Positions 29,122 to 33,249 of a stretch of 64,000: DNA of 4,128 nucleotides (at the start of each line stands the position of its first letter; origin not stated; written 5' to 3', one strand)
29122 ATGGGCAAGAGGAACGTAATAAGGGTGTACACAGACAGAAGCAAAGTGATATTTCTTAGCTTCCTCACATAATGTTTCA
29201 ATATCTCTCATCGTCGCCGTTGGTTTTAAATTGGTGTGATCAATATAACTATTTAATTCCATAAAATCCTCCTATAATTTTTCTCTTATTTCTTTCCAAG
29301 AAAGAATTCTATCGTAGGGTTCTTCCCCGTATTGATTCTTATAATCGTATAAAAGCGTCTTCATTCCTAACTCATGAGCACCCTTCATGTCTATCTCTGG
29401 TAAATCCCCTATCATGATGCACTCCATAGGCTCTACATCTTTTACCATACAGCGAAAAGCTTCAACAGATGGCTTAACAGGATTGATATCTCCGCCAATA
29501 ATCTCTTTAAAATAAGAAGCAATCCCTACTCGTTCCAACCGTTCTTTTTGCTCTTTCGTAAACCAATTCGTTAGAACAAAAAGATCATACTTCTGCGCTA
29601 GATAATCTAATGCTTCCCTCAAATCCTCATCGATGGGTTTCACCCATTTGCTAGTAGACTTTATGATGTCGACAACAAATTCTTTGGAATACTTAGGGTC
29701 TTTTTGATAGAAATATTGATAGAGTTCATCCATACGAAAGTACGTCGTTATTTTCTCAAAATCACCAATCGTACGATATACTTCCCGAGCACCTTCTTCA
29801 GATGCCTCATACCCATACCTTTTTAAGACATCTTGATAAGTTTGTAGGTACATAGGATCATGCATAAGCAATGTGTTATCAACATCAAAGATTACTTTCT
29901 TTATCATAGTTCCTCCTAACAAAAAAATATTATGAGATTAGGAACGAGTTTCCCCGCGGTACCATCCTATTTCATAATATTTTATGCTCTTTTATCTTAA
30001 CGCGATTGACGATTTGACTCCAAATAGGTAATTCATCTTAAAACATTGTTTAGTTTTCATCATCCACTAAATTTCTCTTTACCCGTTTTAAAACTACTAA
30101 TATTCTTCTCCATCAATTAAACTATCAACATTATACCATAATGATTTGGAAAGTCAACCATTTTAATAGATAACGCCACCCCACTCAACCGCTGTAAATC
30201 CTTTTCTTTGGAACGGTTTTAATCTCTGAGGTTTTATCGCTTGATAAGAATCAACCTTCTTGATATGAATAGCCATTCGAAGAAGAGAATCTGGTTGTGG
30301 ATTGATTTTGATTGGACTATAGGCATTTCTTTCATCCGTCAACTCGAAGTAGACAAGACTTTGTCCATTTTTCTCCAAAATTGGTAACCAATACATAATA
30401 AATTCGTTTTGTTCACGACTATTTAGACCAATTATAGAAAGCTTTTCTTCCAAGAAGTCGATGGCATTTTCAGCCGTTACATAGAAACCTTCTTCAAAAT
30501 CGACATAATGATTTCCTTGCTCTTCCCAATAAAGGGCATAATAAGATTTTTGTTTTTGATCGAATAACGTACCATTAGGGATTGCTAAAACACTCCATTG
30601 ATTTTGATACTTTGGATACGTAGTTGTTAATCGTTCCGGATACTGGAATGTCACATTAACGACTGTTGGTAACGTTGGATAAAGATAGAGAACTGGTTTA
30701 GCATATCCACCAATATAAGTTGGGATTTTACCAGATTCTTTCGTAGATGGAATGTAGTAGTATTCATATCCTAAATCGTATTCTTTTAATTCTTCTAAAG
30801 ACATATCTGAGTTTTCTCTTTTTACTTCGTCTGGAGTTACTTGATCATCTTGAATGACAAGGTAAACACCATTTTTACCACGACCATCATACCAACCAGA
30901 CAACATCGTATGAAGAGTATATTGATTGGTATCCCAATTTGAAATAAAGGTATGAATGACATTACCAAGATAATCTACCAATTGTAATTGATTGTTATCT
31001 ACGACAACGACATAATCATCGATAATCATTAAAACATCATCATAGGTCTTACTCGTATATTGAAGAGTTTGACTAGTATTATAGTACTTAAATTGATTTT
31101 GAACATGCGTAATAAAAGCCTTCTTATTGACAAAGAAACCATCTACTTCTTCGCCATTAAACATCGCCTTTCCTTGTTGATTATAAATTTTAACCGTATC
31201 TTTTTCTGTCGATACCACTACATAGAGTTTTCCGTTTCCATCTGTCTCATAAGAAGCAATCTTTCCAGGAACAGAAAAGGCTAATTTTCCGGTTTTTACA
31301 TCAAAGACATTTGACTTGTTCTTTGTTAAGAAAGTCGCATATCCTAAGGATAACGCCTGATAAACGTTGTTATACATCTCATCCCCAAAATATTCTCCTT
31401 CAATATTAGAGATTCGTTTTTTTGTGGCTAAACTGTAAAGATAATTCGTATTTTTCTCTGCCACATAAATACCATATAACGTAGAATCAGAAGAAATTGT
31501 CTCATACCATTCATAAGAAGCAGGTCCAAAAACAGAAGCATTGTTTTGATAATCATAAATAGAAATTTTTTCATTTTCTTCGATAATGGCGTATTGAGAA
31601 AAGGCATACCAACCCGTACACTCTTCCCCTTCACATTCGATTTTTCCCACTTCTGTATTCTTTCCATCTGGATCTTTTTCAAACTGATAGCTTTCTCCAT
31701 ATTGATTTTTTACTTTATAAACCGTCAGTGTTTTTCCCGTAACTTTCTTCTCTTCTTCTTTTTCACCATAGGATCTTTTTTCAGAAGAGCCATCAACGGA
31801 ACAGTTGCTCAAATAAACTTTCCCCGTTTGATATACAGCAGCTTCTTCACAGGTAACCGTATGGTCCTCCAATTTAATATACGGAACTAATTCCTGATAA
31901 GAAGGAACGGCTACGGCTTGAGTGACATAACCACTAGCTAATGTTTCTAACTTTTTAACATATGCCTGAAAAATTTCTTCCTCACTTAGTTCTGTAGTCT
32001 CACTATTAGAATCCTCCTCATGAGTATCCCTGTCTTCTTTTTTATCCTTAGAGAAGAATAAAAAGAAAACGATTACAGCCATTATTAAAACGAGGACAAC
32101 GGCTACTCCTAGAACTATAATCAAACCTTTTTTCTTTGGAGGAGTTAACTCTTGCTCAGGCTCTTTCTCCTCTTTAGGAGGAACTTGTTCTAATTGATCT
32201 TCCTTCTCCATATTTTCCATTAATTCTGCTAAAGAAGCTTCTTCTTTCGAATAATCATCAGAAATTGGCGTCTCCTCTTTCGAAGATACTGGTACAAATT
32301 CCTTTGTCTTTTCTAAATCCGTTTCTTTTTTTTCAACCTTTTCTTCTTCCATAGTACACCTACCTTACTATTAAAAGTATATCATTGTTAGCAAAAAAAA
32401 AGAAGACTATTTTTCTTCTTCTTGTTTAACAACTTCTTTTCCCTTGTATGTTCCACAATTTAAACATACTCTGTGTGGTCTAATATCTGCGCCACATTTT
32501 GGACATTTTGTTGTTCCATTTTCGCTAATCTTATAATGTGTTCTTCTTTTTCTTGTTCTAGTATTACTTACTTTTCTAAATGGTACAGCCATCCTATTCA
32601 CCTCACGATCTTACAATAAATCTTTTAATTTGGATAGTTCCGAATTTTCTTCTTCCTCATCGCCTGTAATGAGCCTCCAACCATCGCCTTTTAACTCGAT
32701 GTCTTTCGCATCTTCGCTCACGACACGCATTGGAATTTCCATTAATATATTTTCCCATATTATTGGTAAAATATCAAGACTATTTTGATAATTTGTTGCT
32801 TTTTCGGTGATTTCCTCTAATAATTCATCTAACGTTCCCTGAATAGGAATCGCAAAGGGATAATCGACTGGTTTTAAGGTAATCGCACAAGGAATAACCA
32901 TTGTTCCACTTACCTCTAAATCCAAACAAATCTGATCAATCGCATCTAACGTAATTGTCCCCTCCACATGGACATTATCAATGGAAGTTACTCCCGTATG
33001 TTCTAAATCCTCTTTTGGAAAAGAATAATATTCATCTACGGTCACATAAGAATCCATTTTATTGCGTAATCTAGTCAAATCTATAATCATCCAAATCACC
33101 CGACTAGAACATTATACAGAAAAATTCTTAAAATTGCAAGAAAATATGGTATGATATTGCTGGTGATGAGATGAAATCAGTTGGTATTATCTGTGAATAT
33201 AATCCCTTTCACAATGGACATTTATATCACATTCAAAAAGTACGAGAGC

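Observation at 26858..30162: T-box leader controlling a HAD phosphatase-deoC-NTPase-tyrS operon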

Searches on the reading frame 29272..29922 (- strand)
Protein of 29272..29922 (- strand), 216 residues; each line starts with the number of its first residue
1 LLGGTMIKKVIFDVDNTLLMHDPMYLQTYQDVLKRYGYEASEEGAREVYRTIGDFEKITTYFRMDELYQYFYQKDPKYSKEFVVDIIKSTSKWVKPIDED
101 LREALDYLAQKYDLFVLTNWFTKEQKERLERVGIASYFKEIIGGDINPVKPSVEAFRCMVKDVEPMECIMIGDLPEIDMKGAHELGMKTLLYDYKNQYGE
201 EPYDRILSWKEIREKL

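Call 7: search_protein_families(library=pfam, proteins=[window:29272-29922:-])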
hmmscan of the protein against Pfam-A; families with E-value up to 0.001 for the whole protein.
window:29272-29922:- (216 aa): 3 families
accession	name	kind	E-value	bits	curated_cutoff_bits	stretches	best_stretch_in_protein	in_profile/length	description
PF13419.12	HAD_2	-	1.4e-21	77.9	23.8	1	10-190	1-176/178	Haloacid dehalogenase-like hydrolase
PF00702.32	Hydrolase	-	4.6e-14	53.7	26.4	1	8-186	2-191/191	haloacid dehalogenase-like hydrolase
PF13242.12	Hydrolase_like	-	3.4e-07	30.5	22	1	150-192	4-48/75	HAD-hyrolase-like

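Call 8: search_protein_families(library=ncbifam, proteins=[window:29272-29922:-])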
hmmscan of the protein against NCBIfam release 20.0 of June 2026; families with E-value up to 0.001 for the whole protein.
window:29272-29922:- (216 aa): 25 families
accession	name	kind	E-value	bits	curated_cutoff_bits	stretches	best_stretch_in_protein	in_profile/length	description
TIGR02253.1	CTE7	subfamily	1.4e-27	96.9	169.75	1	6-201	1-203/221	TIGR02253 family HAD-type hydrolase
TIGR02254.1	YjjG_YfnB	equivalog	4e-17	62.4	159.9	1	8-198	2-202/223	YjjG family noncanonical pyrimidine nucleotidase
NF006976.0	PRK09449.1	equivalog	1.5e-14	54.1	183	1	9-199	5-202/225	pyrimidine 5'-nucleotidase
NF009695.0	PRK13222.1-2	equivalog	1.8e-12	47.2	225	1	7-197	6-198/226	phosphoglycolate phosphatase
TIGR01549.1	HAD-SF-IA-v1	subfamily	2e-12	47.8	23.3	1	100-186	63-149/149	HAD-IA family hydrolase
TIGR02252.1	DREG-2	subfamily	5.3e-12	45.9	155.2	1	9-191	2-203/203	HAD hydrolase, REG-2-like, family IA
NF052576.1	PymNtasePynAStpc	equivalog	1.1e-11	44.8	350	1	66-197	72-205/229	pyrimidine 5'-nucleotidase PynA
TIGR01993.1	Pyr-5-nucltdase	equivalog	2.1e-11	43.9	142.9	1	9-191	2-182/183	pyrimidine 5'-nucleotidase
NF053830.1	RUBPPhHalo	equivalog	8.5e-11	41.9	330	1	100-200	107-211/234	ribulose-1,5-bisphosphate 5-phosphatase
TIGR01662.1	HAD-SF-IIIA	subfamily_domain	5.1e-09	36.4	44.6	1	87-191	17-137/141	HAD-IIIA family hydrolase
TIGR01428.1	HAD_type_II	equivalog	8.3e-09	35.7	125.4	1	8-190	2-188/197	haloacid dehalogenase type II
NF009804.0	PRK13288.1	equivalog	1e-08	34.9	218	1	6-194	2-183/215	pyrophosphatase PpaX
NF008087.0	PRK10826.1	equivalog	2.9e-07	30.4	191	1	5-173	5-173/222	hexitol phosphatase HxpB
TIGR01449.2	PGP_bact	equivalog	2.9e-07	30.2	180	1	10-201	1-193/213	phosphoglycolate phosphatase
TIGR02247.1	HAD-1A3-hyp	subfamily_domain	4.5e-07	29.8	125.4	1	7-196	2-199/211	epoxide hydrolase N-terminal domain-like phosphatase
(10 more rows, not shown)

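Call 37: search_solved_structures(query=window:29272-29907:-, max_evalue=0.00001)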
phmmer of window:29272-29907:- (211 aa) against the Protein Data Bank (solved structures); distinct sequences matched with E-value up to 0.00001: 13.
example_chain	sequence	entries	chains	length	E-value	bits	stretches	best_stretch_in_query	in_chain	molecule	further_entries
3qnm_A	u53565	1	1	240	6.4e-16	62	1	95-206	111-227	Haloacid dehalogenase-like hydrolase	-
4knw_A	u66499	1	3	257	2.5e-12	50.3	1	83-191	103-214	N-acylneuraminate-9-phosphatase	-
2w4m_A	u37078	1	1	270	2.9e-12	50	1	83-191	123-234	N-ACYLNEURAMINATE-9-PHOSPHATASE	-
4knv_A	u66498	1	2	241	2.9e-12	50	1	83-191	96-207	N-acylneuraminate-9-phosphatase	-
2gfh_A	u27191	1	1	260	2.7e-11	46.8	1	83-189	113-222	haloacid dehalogenase-like hydrolase domain containing 4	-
4ygq_A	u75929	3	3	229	6.2e-10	42.4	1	3-196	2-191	Hydrolase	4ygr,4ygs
2hoq_A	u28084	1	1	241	6.4e-08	35.8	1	1-192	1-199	Putative HAD-hydrolase PH1655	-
3kbb_A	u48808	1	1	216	3e-07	33.6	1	4-165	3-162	Phosphorylated carbohydrates phosphatase TM_1254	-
3ddh_A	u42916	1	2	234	3.9e-07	33.3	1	1-181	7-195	Putative haloacid dehalogenase-like family hydrolase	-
3ed5_A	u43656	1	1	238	1.6e-06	31.2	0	99-185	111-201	YfnB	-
3i76_A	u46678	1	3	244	1.9e-06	31.1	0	99-185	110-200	Putative HAD-hydrolase yfnB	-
2w43_A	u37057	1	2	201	2.6e-06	30.6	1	95-193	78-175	HYPOTHETICAL 2-HALOALKANOIC ACID DEHALOGENASE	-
2w11_A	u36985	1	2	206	2.8e-06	30.5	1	94-193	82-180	2-HALOALKANOIC ACID DEHALOGENASE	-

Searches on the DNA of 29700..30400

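Call 4: search_rna_families(source=window, start=29700, end=30400, threshold=evalue, max_evalue=10, show_alignments=5)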
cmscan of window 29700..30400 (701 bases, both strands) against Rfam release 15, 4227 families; matches with E-value up to 10: 7.
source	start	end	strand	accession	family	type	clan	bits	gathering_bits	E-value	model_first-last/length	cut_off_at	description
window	29937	30119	-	RF00230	T-box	Cis-reg; leader;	-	81.1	93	6.1e-18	1-219/219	no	T-box leader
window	30016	30068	-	RF00287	SNORD44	Gene; snRNA; snoRNA; CD-box;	CL00060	19.4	40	0.25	1-61/61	no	Small nucleolar RNA SNORD44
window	29794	29920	-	RF02287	TtnuCD10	Gene; snRNA; snoRNA; CD-box;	-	17.6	85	7.6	1-117/117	no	Tetrahymena snoRNA TtnuCD10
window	29855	29913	-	RF01278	SNORD109A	Gene; snRNA; snoRNA; CD-box;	CL00069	15.6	35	3.7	1-67/67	no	Small nucleolar RNA SNORD109A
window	30001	30068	-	RF00157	SNORD39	Gene; snRNA; snoRNA; CD-box;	CL00057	14.4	35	4.9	1-80/80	no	Small nucleolar RNA SNORD55/SNORD39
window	29920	29943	-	RF00184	PVX_3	Cis-reg;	-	12.2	42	9.2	31-54/54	no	Potato virus X cis-acting regulatory element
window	29703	29760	+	RF02350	psRNA6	Gene; sRNA;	-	9.6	60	4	1-333/333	no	Nitrosomonas sRNA psRNA6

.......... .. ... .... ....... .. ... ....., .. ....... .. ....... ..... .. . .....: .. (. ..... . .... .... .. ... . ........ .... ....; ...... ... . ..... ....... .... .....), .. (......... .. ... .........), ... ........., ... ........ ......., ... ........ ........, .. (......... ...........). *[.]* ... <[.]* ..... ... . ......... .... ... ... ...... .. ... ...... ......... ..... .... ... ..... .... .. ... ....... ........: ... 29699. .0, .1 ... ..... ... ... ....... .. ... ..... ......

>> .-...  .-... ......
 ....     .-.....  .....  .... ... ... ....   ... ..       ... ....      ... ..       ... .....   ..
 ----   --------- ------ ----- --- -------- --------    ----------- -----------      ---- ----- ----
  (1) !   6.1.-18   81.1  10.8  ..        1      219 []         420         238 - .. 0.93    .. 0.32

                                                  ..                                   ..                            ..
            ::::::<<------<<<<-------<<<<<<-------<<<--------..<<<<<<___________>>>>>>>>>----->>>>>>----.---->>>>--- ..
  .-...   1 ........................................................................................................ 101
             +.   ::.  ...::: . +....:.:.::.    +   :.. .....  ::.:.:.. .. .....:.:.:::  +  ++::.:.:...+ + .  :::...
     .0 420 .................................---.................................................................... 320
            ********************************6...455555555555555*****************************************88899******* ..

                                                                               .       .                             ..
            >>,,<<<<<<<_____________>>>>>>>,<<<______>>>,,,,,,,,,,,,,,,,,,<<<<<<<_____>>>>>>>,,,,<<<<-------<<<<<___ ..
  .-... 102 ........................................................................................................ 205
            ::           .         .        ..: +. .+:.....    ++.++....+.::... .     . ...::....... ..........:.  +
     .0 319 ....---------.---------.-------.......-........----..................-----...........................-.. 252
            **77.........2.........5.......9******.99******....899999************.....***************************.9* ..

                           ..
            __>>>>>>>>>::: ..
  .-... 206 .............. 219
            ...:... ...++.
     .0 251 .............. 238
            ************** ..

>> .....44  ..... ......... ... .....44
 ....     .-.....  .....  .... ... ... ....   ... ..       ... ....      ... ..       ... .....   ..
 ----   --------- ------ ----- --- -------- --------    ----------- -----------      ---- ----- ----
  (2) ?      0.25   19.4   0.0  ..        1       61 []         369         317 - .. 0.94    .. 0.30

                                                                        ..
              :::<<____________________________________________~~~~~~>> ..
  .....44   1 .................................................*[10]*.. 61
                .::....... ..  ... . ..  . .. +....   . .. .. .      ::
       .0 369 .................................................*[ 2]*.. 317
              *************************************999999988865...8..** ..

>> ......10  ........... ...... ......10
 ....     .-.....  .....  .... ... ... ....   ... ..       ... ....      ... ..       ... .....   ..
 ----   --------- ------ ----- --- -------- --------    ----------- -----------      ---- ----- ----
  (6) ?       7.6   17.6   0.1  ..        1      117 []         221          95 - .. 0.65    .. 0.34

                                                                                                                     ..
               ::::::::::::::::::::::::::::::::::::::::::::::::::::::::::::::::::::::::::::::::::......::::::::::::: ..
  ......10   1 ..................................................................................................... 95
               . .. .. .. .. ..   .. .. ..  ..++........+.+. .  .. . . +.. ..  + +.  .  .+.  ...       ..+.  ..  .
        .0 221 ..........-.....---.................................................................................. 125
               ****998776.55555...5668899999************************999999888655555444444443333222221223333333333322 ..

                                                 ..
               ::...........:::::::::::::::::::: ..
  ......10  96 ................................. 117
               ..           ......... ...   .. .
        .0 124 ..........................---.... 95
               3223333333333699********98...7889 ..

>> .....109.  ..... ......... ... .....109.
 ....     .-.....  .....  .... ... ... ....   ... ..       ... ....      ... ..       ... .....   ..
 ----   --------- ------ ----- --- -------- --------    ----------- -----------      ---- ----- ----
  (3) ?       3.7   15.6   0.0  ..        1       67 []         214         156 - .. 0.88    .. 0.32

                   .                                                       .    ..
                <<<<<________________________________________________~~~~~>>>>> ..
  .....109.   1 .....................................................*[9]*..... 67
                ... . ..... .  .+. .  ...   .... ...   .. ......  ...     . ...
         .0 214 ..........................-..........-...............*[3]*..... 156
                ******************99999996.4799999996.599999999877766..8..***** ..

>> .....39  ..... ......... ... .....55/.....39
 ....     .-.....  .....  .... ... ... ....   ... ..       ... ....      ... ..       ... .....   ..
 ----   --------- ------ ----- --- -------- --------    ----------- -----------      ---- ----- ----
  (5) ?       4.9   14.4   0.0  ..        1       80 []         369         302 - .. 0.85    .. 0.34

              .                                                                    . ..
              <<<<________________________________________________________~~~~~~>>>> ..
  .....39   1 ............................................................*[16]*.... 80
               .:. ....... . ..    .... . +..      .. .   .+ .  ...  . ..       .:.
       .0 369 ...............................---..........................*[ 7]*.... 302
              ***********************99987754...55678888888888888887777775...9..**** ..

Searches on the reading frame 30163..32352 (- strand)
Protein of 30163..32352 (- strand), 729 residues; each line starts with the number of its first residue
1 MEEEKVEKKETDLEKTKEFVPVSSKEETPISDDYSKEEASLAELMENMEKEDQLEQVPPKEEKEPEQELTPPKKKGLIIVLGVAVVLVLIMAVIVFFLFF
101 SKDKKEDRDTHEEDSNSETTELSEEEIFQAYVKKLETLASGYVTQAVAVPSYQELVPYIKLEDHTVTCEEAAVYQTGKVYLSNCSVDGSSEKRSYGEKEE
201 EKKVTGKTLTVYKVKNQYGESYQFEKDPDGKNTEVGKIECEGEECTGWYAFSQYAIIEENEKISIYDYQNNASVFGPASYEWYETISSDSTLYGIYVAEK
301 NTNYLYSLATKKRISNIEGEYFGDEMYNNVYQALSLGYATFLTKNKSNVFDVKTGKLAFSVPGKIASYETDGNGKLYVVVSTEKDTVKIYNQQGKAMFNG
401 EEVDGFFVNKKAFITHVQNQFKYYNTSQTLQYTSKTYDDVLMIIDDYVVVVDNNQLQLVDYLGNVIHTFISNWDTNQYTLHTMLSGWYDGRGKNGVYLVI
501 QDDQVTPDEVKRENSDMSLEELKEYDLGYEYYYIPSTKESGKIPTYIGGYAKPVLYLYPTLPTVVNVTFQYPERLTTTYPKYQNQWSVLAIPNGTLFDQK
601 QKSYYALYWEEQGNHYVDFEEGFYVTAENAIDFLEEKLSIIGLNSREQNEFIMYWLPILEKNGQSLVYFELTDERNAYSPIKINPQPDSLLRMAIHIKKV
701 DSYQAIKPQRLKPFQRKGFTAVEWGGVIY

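Call 7: search_protein_families(library=pfam, proteins=[window:30163-32352:-])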
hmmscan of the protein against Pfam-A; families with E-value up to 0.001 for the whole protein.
window:30163-32352:- (729 aa): 0 families

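Call 8: search_protein_families(library=ncbifam, proteins=[window:30163-32352:-])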
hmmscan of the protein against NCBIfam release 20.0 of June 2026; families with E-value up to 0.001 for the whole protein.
window:30163-32352:- (729 aa): 3 families
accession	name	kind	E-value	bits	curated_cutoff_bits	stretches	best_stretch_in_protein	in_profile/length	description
NF004285.1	PRK05696.1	equivalog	1.4e-06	28.2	179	1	61-125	4-67/171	flagellar basal body-associated protein FliL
NF006283.1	PRK08455.1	equivalog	1.1e-05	25.1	187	1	62-122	4-65/182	flagellar basal body-associated protein FliL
NF009420.1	PRK12785.1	equivalog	8.4e-05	22.4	197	1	61-113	4-56/161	flagellar basal body-associated protein FliL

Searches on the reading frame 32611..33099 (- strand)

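Call 7: search_protein_families(library=pfam, proteins=[window:32611-33099:-])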
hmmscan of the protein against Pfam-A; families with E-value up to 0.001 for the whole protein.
window:32611-33099:- (162 aa): 1 family
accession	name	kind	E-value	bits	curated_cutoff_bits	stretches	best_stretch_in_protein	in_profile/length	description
PF02620.22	YceD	-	7e-14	52.3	33.2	1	59-161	1-118/119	Large ribosomal RNA subunit accumulation protein YceD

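Call 8: search_protein_families(library=ncbifam, proteins=[window:32611-33099:-])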
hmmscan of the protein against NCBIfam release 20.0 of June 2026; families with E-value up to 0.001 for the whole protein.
window:32611-33099:- (162 aa): 0 families
